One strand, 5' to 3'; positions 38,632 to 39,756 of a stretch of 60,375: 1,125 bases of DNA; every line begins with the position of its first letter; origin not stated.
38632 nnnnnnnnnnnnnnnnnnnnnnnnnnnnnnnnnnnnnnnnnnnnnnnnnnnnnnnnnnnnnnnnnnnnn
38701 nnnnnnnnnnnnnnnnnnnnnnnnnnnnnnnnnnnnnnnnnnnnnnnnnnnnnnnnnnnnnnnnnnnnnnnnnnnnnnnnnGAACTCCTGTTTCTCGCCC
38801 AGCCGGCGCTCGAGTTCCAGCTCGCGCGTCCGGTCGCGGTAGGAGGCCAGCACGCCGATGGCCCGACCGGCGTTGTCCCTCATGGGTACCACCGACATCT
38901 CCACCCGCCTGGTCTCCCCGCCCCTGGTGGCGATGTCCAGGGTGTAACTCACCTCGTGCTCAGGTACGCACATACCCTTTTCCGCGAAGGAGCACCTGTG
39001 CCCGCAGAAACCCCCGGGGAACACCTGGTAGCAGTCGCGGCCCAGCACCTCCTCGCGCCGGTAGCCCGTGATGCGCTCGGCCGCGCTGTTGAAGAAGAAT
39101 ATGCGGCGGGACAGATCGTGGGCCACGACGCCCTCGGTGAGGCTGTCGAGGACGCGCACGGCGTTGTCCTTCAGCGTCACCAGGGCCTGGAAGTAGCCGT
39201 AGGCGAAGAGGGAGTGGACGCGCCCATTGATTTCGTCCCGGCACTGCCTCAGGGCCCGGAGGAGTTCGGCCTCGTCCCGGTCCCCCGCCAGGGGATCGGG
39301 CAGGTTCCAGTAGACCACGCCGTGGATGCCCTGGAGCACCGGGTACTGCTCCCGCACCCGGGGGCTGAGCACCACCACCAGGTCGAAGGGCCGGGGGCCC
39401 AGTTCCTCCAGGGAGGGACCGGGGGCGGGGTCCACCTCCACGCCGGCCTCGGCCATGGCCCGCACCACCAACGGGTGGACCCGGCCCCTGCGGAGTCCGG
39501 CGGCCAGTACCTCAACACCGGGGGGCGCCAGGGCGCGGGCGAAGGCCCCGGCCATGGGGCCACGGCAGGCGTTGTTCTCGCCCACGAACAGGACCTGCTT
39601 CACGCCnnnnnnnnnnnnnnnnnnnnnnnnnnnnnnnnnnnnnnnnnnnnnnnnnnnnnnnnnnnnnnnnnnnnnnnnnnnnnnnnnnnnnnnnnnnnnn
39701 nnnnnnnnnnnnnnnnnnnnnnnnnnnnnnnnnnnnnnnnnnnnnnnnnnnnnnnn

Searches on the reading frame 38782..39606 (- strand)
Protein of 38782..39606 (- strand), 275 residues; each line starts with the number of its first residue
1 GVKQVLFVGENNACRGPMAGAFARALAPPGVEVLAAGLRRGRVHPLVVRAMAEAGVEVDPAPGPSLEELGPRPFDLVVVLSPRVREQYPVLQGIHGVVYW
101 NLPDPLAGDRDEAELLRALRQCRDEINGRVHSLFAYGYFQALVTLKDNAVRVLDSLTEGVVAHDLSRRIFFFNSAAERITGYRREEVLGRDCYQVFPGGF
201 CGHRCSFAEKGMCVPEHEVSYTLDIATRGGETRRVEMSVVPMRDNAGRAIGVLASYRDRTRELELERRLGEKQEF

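Call 22: find_related_loci(query=A2, collection=genome_contigs, flank=8000)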
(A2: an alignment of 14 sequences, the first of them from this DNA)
Query A2 (275 aa) in genome_contigs; peptide patterns used: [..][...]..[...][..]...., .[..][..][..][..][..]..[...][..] (x = any residue, [..] = any of these).
600 stretches matched a pattern (row limit reached: there are more); 445 encode a relative of the query (tblastn E <= 1e-3); the best 80 are kept; 80 distinct loci.
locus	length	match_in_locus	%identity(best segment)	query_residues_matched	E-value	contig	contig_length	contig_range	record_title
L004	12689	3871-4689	38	3-275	4e-63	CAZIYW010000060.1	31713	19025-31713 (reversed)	MAG TPA_asm: uncultured Fibrobacterota bacterium isolate binchicken_co256_1030 genome assembly, contig: NODE_2205_length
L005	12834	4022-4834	40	2-275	9e-57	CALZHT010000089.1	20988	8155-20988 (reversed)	MAG: uncultured Desulfobulbaceae bacterium isolate FO_M_Desulfobacterota_18 genome assembly, contig: scaffold_3669, whol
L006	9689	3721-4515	37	5-269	3e-55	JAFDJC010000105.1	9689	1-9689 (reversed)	MAG: Deltaproteobacteria bacterium isolate Meg22_24_Bin_127 Meg22_24_Bin_127_scaffold_10072, whole genome shotgun sequen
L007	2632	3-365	69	154-275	4e-53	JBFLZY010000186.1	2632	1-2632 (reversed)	MAG: Bacillota bacterium isolate MAG124 MAG124_186, whole genome shotgun sequence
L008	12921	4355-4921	47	89-275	1e-42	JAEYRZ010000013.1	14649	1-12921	MAG: Proteobacteria bacterium isolate OH_CBB_79 k127_1787865, whole genome shotgun sequence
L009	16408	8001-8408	49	139-275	5e-39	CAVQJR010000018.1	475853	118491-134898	MAG: uncultured delta proteobacterium isolate MFD02416.bin.1.270 genome assembly, contig: contig_78628, whole genome sho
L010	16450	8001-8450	46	118-275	5e-37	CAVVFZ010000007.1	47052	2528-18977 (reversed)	MAG: uncultured delta proteobacterium isolate MFD01721.bin.1.133 genome assembly, contig: contig_14178, whole genome sho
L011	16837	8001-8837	29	4-275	3e-36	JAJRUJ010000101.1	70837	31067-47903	MAG: Candidatus Zixiibacteriota bacterium isolate Dive96_bin10.176 k141_4393501, whole genome shotgun sequence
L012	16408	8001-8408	49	139-275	2e-35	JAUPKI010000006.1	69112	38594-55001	MAG: Thermodesulfobacteriota bacterium isolate erpe_2018_pw_0hr_WHONDRS-PP48-000085_B_bin.1 scaffold_21792, whole genome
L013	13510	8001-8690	30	35-265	2e-34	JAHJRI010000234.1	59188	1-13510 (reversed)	MAG: bacterium isolate OS_PC_MetaG.mb.142 OS_PC_MetaG.mb.142_k141_315218, whole genome shotgun sequence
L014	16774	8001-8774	35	5-269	1e-33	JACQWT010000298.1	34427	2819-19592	MAG: Deltaproteobacteria bacterium isolate NC_groundwater_1496_Pr4_B-0.1um_72_3 SR1-18-B1_scaffold_316975, whole genome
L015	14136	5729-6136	46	139-275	2e-31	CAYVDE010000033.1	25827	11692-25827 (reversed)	MAG TPA_asm: uncultured Desulfobacterales bacterium isolate SRP332253_co2_163 genome assembly, contig: NODE_1741_length_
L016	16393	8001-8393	35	4-134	1e-22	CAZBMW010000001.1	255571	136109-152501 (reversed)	MAG TPA_asm: uncultured Pirellulales bacterium isolate binchicken_co294_140 genome assembly, contig: NODE_54_length_2555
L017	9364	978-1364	37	3-131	9e-21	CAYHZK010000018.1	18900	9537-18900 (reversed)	MAG TPA_asm: uncultured Planctomycetales bacterium isolate ERP119705_co15_651 genome assembly, contig: NODE_2865_length_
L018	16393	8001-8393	35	4-134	2e-20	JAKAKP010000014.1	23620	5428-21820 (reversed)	MAG: Deltaproteobacteria bacterium isolate WY4.bin79 NODE_2537_length_23620_cov_2.220832, whole genome shotgun sequence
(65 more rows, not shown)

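Call 61: search_protein_families(library=pfam, proteins=[L005:6689-7279:+, L009:9654-9950:+, L009:9947-10462:+, L009:10736-12082:+, L012:11033-11605:+, L012:11798-12172:+, L010:9831-10616:+, L010:10768-12396:+, L010:12725-13450:+, L010:13472-14203:+], max_evalue=0.001)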
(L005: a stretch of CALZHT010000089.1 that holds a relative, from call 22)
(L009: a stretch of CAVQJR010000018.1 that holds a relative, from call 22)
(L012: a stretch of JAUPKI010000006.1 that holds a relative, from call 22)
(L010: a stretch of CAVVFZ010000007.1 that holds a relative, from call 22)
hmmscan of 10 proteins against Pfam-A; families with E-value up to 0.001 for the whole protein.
L005:6689-7279:+ (196 aa): 3 families
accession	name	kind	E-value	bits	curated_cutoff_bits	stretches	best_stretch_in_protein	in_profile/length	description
PF00578.27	AhpC-TSA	-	1.6e-38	131.9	26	1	5-137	1-123/124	AhpC/TSA family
PF08534.16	Redoxin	-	1e-16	61.5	26.6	1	7-144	4-137/148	Redoxin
PF10417.14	1-cysPrx_C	-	3.1e-13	49.9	21.1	1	158-193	1-41/41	C-terminal domain of 1-Cys peroxiredoxin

L009:9654-9950:+ (98 aa): 0 families

L009:9947-10462:+ (171 aa): 3 families
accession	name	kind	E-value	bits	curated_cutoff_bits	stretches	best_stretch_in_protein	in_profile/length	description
PF02915.23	Rubrerythrin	-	1.6e-23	84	22.8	1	14-127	2-136/137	Rubrerythrin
PF21349.2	RUBY_RBDX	-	7.2e-08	32.2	26.5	1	140-167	1-29/30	Rubrerythrin, rubredoxin-like domain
PF00210.30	Ferritin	-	0.00046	20.6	24.5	1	15-105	4-95/142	Ferritin-like domain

L009:10736-12082:+ (448 aa): 1 family
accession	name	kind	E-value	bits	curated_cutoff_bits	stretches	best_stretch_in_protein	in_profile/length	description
PF01654.22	Cyt_bd_oxida_I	-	2.4e-175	583.6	26.2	1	6-431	1-418/418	Cytochrome bd terminal oxidase subunit I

L012:11033-11605:+ (190 aa): 4 families
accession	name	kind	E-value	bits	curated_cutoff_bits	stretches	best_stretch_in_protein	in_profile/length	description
PF02915.23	Rubrerythrin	-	7.2e-32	111.1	22.8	1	10-137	1-136/137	Rubrerythrin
PF21349.2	RUBY_RBDX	-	1.4e-15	56.8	26.5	1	155-184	1-30/30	Rubrerythrin, rubredoxin-like domain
PF00210.30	Ferritin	-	1.3e-08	35.3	24.5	1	10-142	2-140/142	Ferritin-like domain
PF23458.2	DUF7130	-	9e-07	29.1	35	1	139-184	39-84/89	Domain of unknown function (DUF7130)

L012:11798-12172:+ (124 aa): 2 families
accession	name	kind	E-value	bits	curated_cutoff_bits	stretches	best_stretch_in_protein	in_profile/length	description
PF01880.24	Desulfoferrodox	-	3.8e-22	79.1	22.2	1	42-123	2-96/98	Desulfoferrodoxin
PF06397.17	Desulfoferrod_N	-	8.6e-19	67.3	23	1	3-36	2-35/36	Desulfoferrodoxin, N-terminal domain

L010:9831-10616:+ (261 aa): 10 families
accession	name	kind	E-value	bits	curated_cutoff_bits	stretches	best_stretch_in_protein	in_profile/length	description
PF01077.27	NIR_SIR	-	5.2e-15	55.7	27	1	108-258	43-146/158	Nitrite and sulphite reductase 4Fe-4S domain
PF08369.16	PCP_red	-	3.1e-12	46.8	32.5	1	3-47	1-45/45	Proto-chlorophyllide reductase 57 kD subunit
PF00037.32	Fer4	-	1.8e-11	43.8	21.1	1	169-190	1-22/24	4Fe-4S binding domain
PF12838.12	Fer4_7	-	1.8e-10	41.5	27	1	147-189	2-51/52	4Fe-4S dicluster domain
PF13237.11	Fer4_10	-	2.1e-09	37.6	25.5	2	142-187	4-53/53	4Fe-4S dicluster domain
PF12837.12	Fer4_6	-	4.3e-07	30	25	1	169-189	2-22/24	4Fe-4S binding domain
PF13187.11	Fer4_9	-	5.9e-07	29.8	27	1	147-189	2-50/52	4Fe-4S dicluster domain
PF13484.11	Fer4_16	-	7.4e-05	23.9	30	0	175-194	1-20/66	4Fe-4S double cluster binding domain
PF12797.12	Fer4_2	-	0.00017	21.8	24.5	0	168-188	2-22/22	4Fe-4S binding domain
PF14697.11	Fer4_21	-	0.00077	20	35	1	142-188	3-53/59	4Fe-4S dicluster domain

L010:10768-12396:+ (542 aa): 1 family
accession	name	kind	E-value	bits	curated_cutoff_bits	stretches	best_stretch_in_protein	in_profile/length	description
PF03063.25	Prismane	-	3e-176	587.5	27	1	1-538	1-513/513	Prismane/CO dehydrogenase family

L010:12725-13450:+ (241 aa): 3 families
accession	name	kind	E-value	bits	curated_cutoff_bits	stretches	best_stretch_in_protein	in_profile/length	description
PF01966.28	HD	-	3.9e-12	46.9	22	1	100-202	2-113/116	HD domain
PF13875.12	DUF4202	-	0.0002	21.7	35.1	1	157-238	90-172/183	Domain of unknown function (DUF4202)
PF24460.1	DUF7575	-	0.00074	19.3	28.5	0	19-29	4-14/28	Domain of unknown function (DUF7575)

L010:13472-14203:+ (243 aa): 9 families
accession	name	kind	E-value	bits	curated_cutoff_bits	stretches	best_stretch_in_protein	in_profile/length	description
PF00037.32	Fer4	-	6.5e-10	38.9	21.1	1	8-31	1-24/24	4Fe-4S binding domain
PF12837.12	Fer4_6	-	1.8e-08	34.4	25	1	7-30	1-24/24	4Fe-4S binding domain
PF13237.11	Fer4_10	-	9.3e-07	29.1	25.5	1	8-56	2-53/53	4Fe-4S dicluster domain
PF14697.11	Fer4_21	-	6.4e-06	26.6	35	1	9-61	2-58/59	4Fe-4S dicluster domain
PF12838.12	Fer4_7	-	1e-05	26.4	27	1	15-59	2-52/52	4Fe-4S dicluster domain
PF13187.11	Fer4_9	-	1.3e-05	25.5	27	1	15-59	2-51/52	4Fe-4S dicluster domain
PF25160.1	LdpA_Fe-S-bd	-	5.2e-05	23.4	27.6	0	10-33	23-46/49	LdpA Fe-S cluster-binding domain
PF13459.11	Fer4_15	-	0.00034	21.7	22.4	0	8-68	1-57/66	4Fe-4S single cluster domain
PF13484.11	Fer4_16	-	0.00053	21.1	30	0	15-33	2-20/66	4Fe-4S double cluster binding domain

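Call 87: predict_structure(alignment_id=A2)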
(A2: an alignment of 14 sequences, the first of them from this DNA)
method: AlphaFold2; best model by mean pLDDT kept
length: 275 residues; sequences in the alignment: 14
mean_pLDDT: 84.0   pTM: 0.76
mean pLDDT of the five models: 84.0, 79.0, 78.5, 77.7, 76.8
residues with pLDDT >= 90: 102; 70-90: 136; 50-70: 26; < 50: 11
segments of 3 or more residues with pLDDT < 50: 91-93, 208-213
pLDDT, mean of each block of 10 residues (from residue 1): 90 93 94 92 93 94 83 84 72 68 89 96 98 93 87 89 82 91 86 76 55 61 86 87 76 87 81 53
secondary structure, 60 per line:
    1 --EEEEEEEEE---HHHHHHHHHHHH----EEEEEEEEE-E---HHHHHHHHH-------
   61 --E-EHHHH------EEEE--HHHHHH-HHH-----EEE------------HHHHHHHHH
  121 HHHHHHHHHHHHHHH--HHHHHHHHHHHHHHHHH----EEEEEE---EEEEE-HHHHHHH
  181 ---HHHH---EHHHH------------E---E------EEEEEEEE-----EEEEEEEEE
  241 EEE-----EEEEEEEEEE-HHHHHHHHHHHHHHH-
elements in order: E3-11 H15-26 E31-39 H45-53 H66-69 E76-79 H82-87 E97-99 H112-135 H138-154 E159-164 E168-172 H174-180 H184-187 H192-195 E219-226 E232-243 E249-258 H260-274

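Call 90: fold_search(model_id=the predicted structure, library=pdb)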
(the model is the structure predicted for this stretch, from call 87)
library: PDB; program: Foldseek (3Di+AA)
matches with E <= 10: 1617; with E <= 0.001: 676
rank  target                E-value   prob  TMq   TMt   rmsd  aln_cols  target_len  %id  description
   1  1jl3_A                9.5e-10  1.00  0.44  0.85   2.4       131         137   25  Crystal Structure of B. subtilis ArsC (released 2001-10-24)
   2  8p5n_B                9.5e-10  1.00  0.44  0.86   2.6       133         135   27  Arsenate reductase (ArsC2) from Deinococcus indicus, co-crystallized with arsenate (released 2023-08-30)
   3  9a5d_A                1.0e-09  1.00  0.37  0.18  11.5       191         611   17  Integrative model of WALK-YYCH by crosslinking MS and deep learning (released 2024-09-18)
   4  8p5n_A                1.8e-09  1.00  0.45  0.86   2.6       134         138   27  Arsenate reductase (ArsC2) from Deinococcus indicus, co-crystallized with arsenate (released 2023-08-30)
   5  8p6m_B                2.4e-09  1.00  0.42  0.84   2.6       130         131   26  Arsenate reductase (ArsC2) from Deinococcus indicus (released 2023-08-30)
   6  8p6m_A                2.7e-09  1.00  0.42  0.86   2.3       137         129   26  Arsenate reductase (ArsC2) from Deinococcus indicus (released 2023-08-30)
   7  5luv_A                3.1e-09  1.00  0.38  0.73   4.5       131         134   24  Short LOV protein W619_1 in apo-state (released 2017-02-22)
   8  9vf7_A                3.5e-09  1.00  0.38  0.71   3.5       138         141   24  Structure of Meiothermus ruber Mrub_1259 LOV domain with N- and C-terminal alpha helices (MrLOVe) (released 2025-06-25)
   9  1z2d_MODEL_1_A        3.9e-09  1.00  0.43  0.81   2.7       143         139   24  Solution Structure of Bacillus subtilis ArsC in reduced state (released 2005-10-04)
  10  1jl3_D                6.1e-09  1.00  0.40  0.85   2.8       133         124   26  Crystal Structure of B. subtilis ArsC (released 2001-10-24)
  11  1jl3_C                6.1e-09  1.00  0.38  0.84   2.6       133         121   26  Crystal Structure of B. subtilis ArsC (released 2001-10-24)
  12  9bgv_A                6.1e-09  1.00  0.39  0.15   5.0       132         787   18  DosP R97A straight form (released 2024-11-20)
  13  2gj3_A                7.8e-09  1.00  0.35  0.74   3.9       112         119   25  Crystal structure of the FAD-containing PAS domain of the protein NifL from Azotobacter vinelandii. (released 2007-03-06)
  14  9vf7_C                9.9e-09  1.00  0.39  0.74   3.5       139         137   24  Structure of Meiothermus ruber Mrub_1259 LOV domain with N- and C-terminal alpha helices (MrLOVe) (released 2025-06-25)
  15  5luv_B                9.9e-09  1.00  0.38  0.67   4.5       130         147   23  Short LOV protein W619_1 in apo-state (released 2017-02-22)
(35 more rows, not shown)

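Call 105: search_protein_families(library=pfam, proteins=[L013:10462-12024:+, L013:12145-13203:+, L006:6211-6597:+, L006:6669-7628:+, L006:7621-9219:+, L011:7277-7759:-, L011:6585-7280:-, L011:4926-6224:-, L012:12196-12696:+, L012:13203-13643:+], max_evalue=0.0001)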
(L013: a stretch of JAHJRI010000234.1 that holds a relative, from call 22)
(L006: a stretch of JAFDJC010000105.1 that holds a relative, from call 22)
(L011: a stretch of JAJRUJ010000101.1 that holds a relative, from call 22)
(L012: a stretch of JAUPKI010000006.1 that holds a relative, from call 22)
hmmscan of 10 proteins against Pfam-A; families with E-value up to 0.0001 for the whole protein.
L013:10462-12024:+ (520 aa): 5 families
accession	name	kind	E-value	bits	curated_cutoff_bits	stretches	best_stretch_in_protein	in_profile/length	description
PF02085.21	Cytochrom_CIII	-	2.2e-38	131.1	22.9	4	271-367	16-101/101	Class III cytochrome C family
PF14522.11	Cytochrome_C7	-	5.5e-19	68.2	24.8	1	55-130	2-67/67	Cytochrome c7 and related cytochrome c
PF09699.15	Paired_CXXCH_1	-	7.5e-13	48.4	20.6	0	155-192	4-40/41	Doubled CXXCH motif (Paired_CXXCH_1)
PF14537.11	Cytochrom_c3_2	-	5.8e-09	36.7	25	0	105-189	8-79/79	Cytochrome c3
PF22113.1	Mtrc-MtrF_II-IV_dom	-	1.3e-08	35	30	0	103-241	6-169/176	Outer membrane cytochrome MtrC/MtrF-like, domains II/IV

L013:12145-13203:+ (352 aa): 7 families
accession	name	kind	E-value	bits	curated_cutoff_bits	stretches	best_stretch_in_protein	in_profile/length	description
PF13247.11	Fer4_11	-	1.2e-20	73.9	26.2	1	106-202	5-100/100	4Fe-4S dicluster domain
PF12838.12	Fer4_7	-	8.4e-10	39.4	27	0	110-157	1-52/52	4Fe-4S dicluster domain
PF13187.11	Fer4_9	-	2.9e-09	37.3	27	1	143-196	2-51/52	4Fe-4S dicluster domain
PF13237.11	Fer4_10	-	9.4e-09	35.5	25.5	1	136-193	2-53/53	4Fe-4S dicluster domain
PF12837.12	Fer4_6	-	6.6e-08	32.6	25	1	136-157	2-23/24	4Fe-4S binding domain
PF12797.12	Fer4_2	-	3.6e-07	30.2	24.5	1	135-155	2-22/22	4Fe-4S binding domain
PF00037.32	Fer4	-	6e-05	23.1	21.1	1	136-157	1-22/24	4Fe-4S binding domain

L006:6211-6597:+ (128 aa): 1 family
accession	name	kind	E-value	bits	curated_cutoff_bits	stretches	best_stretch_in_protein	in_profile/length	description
PF00072.30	Response_reg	-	9.4e-22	77.7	30.2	1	8-122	1-110/111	Response regulator receiver domain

L006:6669-7628:+ (319 aa): 0 families

L006:7621-9219:+ (532 aa): 2 families
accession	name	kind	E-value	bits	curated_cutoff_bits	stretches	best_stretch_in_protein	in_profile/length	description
PF13183.11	Fer4_8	-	6.2e-09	36.7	27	1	102-187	2-67/68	4Fe-4S dicluster domain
PF02754.22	CCG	-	9.6e-07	29.3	20.6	1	391-491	1-85/85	Cysteine-rich domain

L011:7277-7759:- (160 aa): 0 families

L011:6585-7280:- (231 aa): 2 families
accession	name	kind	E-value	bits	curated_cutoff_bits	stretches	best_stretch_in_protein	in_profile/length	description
PF13386.12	DsbD_2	-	5e-16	59.6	24.9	1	12-219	2-198/199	Cytochrome C biogenesis protein transmembrane region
PF02683.22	DsbD_TM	-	1.9e-05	24.5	27.1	1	10-220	6-213/219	Cytochrome C biogenesis protein transmembrane domain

L011:4926-6224:- (432 aa): 1 family
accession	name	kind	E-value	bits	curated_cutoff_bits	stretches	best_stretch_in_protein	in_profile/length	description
PF03773.19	ArsP_1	-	1.8e-73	247.7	32.3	1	43-429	10-293/294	Predicted permease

L012:12196-12696:+ (166 aa): 0 families

L012:13203-13643:+ (146 aa): 3 families
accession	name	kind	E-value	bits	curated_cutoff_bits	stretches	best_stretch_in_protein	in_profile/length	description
PF12724.12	Flavodoxin_5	-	2.1e-10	41.5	27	1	5-68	1-62/145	Flavodoxin domain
PF00258.30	Flavodoxin_1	-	2e-09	38.2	25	1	6-101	1-109/143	Flavodoxin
PF12641.12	Flavodoxin_3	-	6.2e-05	23.3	27.5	1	5-72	1-63/160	Flavodoxin domain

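Call 108: search_protein_representatives(alignment_id=A2)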
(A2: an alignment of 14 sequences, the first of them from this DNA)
Query: 14 sequences, 274 profile positions. Proteins with E-value up to 0.001 (for the whole library): 181396; up to 1e-10: 42963; up to 1e-30: 991. The best 150 are listed.
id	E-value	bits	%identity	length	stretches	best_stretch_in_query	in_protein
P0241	5.3e-199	675.2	-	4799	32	147-270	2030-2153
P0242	6.2e-111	386.3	-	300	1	3-274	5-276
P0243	4.1e-102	357.4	-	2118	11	149-267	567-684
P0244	1.2e-99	349.3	-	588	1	1-274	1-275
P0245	3.0e-98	344.7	-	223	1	1-223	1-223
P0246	7.0e-92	323.8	-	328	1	17-272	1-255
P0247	3.8e-91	321.4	-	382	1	1-264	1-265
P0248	4.6e-89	314.6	-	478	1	1-274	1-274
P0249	6.3e-87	307.6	-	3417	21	145-263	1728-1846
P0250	9.5e-87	307.0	-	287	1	1-274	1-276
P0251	1.1e-85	303.5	-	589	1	2-274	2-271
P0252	5.1e-85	301.3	-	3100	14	140-272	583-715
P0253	4.5e-84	298.2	-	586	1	3-274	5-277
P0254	2.5e-77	276.1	-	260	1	77-274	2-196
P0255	5.6e-75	268.4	-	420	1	3-272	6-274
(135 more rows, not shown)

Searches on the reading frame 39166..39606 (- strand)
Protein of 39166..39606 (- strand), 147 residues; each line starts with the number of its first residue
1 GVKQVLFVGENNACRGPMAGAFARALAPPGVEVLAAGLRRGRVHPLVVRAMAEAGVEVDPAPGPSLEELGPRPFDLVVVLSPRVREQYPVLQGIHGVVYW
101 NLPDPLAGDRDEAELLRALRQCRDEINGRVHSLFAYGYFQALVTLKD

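Call 79: search_solved_structures(query=window:39166-39606:-, max_evalue=0.001, show_alignments=2)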
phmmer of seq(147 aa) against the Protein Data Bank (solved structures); distinct sequences matched with E-value up to 0.001: 16.
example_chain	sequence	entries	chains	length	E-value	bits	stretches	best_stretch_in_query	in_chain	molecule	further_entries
2l17_A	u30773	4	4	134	9.7e-12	48.1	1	2-134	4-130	Arsenate reductase | Glutaredoxin arsenate reductase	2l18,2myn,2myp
2myu_A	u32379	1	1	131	8.1e-11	45.1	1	3-134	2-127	Glutaredoxin arsenate reductase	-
2l19_A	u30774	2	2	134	1.2e-10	44.6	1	2-135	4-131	Arsenate reductase | Glutaredoxin arsenate reductase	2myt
8p5n_A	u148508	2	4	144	1.7e-10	44.1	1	4-133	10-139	Low molecular weight phosphatase family protein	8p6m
3t38_A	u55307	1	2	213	2e-09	40.6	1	2-134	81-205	Arsenate Reductase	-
1jl3_A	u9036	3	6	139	2.3e-08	37.1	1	5-132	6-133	ARSENATE REDUCTASE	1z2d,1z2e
2ipa_B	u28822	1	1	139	3.5e-08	36.6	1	4-132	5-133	Protein arsC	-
1lk0_A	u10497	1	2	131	2.4e-07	33.9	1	3-116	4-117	arsenate reductase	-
2cd7_A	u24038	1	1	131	2.4e-07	33.9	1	3-116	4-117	PROTEIN ARSC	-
1ljl_A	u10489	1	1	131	3.3e-07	33.4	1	3-116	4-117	arsenate reductase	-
1rxe_A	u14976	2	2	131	4.7e-07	32.9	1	3-116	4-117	Arsenate reductase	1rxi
3rh0_A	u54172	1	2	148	5.7e-07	32.6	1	2-135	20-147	ARSENATE REDUCTASE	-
1jf8_A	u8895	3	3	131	2.4e-06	30.6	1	3-116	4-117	arsenate reductase | Protein arsC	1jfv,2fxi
1lju_A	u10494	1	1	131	6.1e-06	29.3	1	3-116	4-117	arsenate reductase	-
1y1l_A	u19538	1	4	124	3.6e-05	26.8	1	5-126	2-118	arsenate reductase (arsC)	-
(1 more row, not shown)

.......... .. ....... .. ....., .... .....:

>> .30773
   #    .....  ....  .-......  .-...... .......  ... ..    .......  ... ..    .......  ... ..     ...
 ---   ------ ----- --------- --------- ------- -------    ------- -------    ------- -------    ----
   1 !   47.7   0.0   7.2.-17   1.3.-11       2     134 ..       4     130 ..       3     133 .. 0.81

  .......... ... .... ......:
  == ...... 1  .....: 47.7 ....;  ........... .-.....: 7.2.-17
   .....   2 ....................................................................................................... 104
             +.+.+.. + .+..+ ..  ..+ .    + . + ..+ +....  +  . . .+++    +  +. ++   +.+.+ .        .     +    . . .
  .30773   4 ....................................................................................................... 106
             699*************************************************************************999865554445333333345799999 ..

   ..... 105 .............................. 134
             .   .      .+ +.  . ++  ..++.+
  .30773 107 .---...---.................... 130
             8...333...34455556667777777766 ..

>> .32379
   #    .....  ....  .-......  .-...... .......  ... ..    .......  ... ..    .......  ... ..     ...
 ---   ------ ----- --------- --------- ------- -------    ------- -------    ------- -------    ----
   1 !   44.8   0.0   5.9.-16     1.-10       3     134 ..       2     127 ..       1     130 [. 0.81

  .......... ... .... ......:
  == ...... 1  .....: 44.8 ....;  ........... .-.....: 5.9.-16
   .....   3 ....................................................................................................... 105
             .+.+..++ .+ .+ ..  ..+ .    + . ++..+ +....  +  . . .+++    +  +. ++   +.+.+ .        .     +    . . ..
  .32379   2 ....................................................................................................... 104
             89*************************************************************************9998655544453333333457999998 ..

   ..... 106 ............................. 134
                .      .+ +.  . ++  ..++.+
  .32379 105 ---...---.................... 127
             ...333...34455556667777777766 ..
